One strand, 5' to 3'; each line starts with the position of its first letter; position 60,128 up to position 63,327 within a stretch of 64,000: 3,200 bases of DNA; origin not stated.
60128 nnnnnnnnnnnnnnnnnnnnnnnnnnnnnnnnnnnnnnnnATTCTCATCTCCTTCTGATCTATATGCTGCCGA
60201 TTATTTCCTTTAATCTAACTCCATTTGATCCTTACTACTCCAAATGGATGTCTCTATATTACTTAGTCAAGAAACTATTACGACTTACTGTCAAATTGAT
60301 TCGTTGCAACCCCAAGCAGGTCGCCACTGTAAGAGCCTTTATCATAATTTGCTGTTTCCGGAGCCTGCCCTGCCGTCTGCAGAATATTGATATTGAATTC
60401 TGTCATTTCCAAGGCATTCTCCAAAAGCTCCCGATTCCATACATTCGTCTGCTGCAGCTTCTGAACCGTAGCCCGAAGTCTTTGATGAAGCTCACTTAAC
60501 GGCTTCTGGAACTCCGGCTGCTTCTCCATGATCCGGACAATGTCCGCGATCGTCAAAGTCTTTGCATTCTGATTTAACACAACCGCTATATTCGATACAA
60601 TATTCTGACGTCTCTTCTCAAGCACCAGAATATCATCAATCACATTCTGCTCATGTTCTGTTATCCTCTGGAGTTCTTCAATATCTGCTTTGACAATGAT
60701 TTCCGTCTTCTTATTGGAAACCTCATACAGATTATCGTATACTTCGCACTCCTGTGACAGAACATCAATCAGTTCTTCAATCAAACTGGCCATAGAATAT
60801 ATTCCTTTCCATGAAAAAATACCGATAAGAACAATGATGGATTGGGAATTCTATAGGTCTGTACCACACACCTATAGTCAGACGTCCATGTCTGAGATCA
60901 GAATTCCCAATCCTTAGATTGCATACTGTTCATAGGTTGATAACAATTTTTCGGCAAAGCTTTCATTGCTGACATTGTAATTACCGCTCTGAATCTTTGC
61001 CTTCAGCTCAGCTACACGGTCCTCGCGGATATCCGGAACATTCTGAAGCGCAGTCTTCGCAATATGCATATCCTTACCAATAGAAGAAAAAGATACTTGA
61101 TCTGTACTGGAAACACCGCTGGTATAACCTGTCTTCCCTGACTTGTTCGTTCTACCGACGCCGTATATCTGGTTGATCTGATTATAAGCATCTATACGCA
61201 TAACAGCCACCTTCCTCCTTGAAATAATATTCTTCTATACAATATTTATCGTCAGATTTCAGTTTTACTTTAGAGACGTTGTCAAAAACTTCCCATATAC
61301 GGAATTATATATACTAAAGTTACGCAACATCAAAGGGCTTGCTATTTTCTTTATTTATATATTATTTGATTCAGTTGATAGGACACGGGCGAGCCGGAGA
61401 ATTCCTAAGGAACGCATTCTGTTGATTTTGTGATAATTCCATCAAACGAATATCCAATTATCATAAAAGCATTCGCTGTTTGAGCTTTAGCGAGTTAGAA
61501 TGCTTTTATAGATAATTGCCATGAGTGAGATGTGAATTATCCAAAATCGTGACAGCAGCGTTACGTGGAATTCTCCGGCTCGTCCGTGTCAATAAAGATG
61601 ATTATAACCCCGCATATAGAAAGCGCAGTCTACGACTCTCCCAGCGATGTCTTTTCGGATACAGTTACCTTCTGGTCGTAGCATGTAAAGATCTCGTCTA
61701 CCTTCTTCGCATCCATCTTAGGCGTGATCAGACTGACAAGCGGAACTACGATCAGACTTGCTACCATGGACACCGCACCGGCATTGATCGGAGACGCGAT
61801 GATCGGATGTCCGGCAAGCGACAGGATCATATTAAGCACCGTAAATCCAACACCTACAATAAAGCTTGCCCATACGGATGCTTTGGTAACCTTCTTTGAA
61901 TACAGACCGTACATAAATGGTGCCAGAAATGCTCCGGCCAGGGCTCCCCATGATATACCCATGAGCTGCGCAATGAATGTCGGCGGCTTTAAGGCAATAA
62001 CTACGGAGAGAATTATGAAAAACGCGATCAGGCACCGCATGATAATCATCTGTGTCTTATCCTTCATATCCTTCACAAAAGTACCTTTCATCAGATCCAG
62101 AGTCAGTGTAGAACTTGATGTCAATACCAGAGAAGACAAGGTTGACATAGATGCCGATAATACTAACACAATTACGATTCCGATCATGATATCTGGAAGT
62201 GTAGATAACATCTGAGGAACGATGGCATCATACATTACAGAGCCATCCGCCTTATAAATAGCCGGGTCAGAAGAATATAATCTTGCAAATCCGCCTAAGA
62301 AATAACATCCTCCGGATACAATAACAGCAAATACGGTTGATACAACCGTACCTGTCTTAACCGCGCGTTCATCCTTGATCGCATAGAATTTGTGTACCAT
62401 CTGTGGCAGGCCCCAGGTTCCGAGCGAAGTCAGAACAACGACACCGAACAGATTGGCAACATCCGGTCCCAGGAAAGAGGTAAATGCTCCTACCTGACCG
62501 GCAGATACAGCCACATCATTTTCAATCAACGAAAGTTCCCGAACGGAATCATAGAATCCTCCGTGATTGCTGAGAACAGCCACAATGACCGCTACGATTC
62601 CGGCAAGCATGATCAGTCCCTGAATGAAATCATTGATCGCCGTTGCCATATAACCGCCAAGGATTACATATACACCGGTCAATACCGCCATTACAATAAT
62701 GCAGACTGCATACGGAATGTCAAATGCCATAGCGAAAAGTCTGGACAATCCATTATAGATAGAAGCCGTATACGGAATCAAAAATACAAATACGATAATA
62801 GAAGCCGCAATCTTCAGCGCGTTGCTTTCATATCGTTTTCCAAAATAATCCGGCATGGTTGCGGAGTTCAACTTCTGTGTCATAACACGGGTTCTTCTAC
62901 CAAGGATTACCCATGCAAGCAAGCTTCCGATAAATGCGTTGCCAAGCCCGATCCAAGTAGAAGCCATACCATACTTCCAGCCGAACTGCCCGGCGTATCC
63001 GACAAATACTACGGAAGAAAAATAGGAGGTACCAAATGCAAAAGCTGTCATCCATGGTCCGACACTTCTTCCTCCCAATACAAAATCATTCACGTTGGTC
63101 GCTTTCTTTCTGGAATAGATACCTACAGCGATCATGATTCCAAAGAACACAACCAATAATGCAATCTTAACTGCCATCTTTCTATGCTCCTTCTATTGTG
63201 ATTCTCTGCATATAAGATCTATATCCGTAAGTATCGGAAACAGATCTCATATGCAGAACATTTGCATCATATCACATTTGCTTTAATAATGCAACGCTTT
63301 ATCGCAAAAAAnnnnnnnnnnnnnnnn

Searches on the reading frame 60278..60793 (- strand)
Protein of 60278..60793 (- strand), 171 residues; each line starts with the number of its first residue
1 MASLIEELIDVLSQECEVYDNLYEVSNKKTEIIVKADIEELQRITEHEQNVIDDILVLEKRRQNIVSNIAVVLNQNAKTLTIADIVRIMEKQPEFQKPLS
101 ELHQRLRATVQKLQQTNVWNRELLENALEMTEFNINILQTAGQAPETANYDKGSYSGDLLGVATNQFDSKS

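Call 92: search_protein_families(library=pfam, proteins=[window:60278-60793:-], max_evalue=0.001)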
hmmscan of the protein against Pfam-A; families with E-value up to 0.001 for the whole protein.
window:60278-60793:- (171 aa): 1 family
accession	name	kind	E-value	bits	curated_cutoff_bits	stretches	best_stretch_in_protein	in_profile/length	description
PF05130.17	FlgN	-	1.8e-27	97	30.5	1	1-152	1-141/147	FlgN protein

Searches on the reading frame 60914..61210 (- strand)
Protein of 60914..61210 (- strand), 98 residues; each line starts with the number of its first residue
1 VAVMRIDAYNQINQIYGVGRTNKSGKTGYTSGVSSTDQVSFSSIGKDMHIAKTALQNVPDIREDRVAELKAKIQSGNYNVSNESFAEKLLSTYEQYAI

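Call 92: search_protein_families(library=pfam, proteins=[window:60914-61210:-], max_evalue=0.001)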
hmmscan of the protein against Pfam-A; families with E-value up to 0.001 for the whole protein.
window:60914-61210:- (98 aa): 1 family
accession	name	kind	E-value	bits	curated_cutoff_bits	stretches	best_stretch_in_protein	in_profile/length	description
PF04316.19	FlgM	-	2e-20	73.2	25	1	37-90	1-54/55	Anti-sigma-28 factor, FlgM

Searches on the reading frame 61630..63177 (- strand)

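Call 10: search_protein_families(library=pfam, proteins=[window:61630-63177:-], max_evalue=0.001)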
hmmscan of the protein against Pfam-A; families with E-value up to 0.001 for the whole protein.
window:61630-63177:- (515 aa): 1 family
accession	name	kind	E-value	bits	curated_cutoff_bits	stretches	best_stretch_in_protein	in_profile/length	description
PF00474.23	SSF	-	3.1e-57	194.8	22.8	1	32-442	1-406/406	Sodium:solute symporter family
